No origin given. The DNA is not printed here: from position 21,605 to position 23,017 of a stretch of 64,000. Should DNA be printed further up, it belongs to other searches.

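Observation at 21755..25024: Four-gene cassette: two thiolase-fold paralogs stripped of all canonical catalytic residues, plus two DUF35 zinc-ribbon/OB proteins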

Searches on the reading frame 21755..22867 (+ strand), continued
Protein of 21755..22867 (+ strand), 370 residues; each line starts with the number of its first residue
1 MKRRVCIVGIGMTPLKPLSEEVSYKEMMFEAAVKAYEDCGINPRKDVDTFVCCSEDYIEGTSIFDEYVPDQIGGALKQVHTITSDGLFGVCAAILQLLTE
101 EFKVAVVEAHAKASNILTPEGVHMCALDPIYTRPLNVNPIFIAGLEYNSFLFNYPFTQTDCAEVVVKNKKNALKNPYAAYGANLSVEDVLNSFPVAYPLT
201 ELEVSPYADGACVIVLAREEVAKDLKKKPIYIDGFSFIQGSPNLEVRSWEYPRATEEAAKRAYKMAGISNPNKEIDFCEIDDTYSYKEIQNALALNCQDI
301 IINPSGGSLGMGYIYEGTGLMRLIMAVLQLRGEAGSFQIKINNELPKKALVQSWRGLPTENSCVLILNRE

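Call 41: fold_search(model_id=the predicted structure, library=pdb)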
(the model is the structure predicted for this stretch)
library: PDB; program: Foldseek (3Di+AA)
matches with E <= 10: 1276; with E <= 0.001: 994
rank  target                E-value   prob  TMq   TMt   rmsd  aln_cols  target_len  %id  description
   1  6et9_C                6.0e-30  1.00  0.91  0.87   2.3       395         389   22  Structure of the acetoacetyl-CoA-thiolase/HMG-CoA-synthase complex from Methanothermococcus thermolithotrophicus at 2. (released 2018-03-14)
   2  6esq_A                1.0e-29  1.00  0.90  0.85   2.7       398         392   23  Structure of the acetoacetyl-CoA thiolase/HMG-CoA synthase complex from Methanothermococcus thermolithotrophicus soake (released 2018-03-14)
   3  6hsp_A                2.3e-29  1.00  0.80  0.77   4.6       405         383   25  Crystal structure of the zebrafish peroxisomal SCP2-thiolase (type-1) in complex with CoA and octanoyl-CoA (released 2019-01-02)
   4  7yvy_C                1.7e-28  1.00  0.84  0.86   2.5       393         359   25  Crystal structure of thiolase PFC_04095 from Pyrococcus furiosus (released 2023-09-06)
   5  7pyt_B                2.6e-28  1.00  0.87  0.82   3.1       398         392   22  Benzoylsuccinyl-CoA thiolase with coenzyme A (released 2022-04-06)
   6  7yvy_B                4.1e-28  1.00  0.85  0.86   2.6       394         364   25  Crystal structure of thiolase PFC_04095 from Pyrococcus furiosus (released 2023-09-06)
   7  6hrv_B                6.4e-28  1.00  0.80  0.76   4.5       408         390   23  Crystal structure of the zebrafish peroxisomal SCP2-thiolase (type-1) (released 2019-01-02)
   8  6hsj_A                6.8e-28  1.00  0.81  0.78   4.6       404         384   25  Crystal structure of the zebrafish peroxisomal SCP2-thiolase (type-1) in complex with CoA (released 2019-01-02)
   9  6hsp_B                8.8e-28  1.00  0.82  0.78   4.1       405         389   23  Crystal structure of the zebrafish peroxisomal SCP2-thiolase (type-1) in complex with CoA and octanoyl-CoA (released 2019-01-02)
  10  7yvy_A                1.1e-27  1.00  0.85  0.85   2.7       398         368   26  Crystal structure of thiolase PFC_04095 from Pyrococcus furiosus (released 2023-09-06)
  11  6hrv_A                1.2e-27  1.00  0.80  0.78   4.4       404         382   26  Crystal structure of the zebrafish peroxisomal SCP2-thiolase (type-1) (released 2019-01-02)
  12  7pxp_C                3.6e-27  1.00  0.85  0.82   3.1       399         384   22  Benzoylsuccinyl-CoA thiolase (released 2022-04-06)
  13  4yzo_C                4.6e-27  1.00  0.79  0.84   3.5       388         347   22  Crystal Structure Analysis of Thiolase-like protein, ST0096 from Sulfolobus Tokodaii (released 2016-03-30)
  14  4yzo_A                5.2e-27  1.00  0.81  0.83   3.0       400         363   22  Crystal Structure Analysis of Thiolase-like protein, ST0096 from Sulfolobus Tokodaii (released 2016-03-30)
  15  4yzo_B                5.6e-27  1.00  0.81  0.85   2.9       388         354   23  Crystal Structure Analysis of Thiolase-like protein, ST0096 from Sulfolobus Tokodaii (released 2016-03-30)
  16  7pxp_H                1.7e-26  1.00  0.86  0.83   2.8       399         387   22  Benzoylsuccinyl-CoA thiolase (released 2022-04-06)
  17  7pxp_G                4.3e-26  1.00  0.86  0.82   3.2       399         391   22  Benzoylsuccinyl-CoA thiolase (released 2022-04-06)
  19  7pxp_D                9.3e-26  1.00  0.85  0.82   3.5       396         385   22  Benzoylsuccinyl-CoA thiolase (released 2022-04-06)
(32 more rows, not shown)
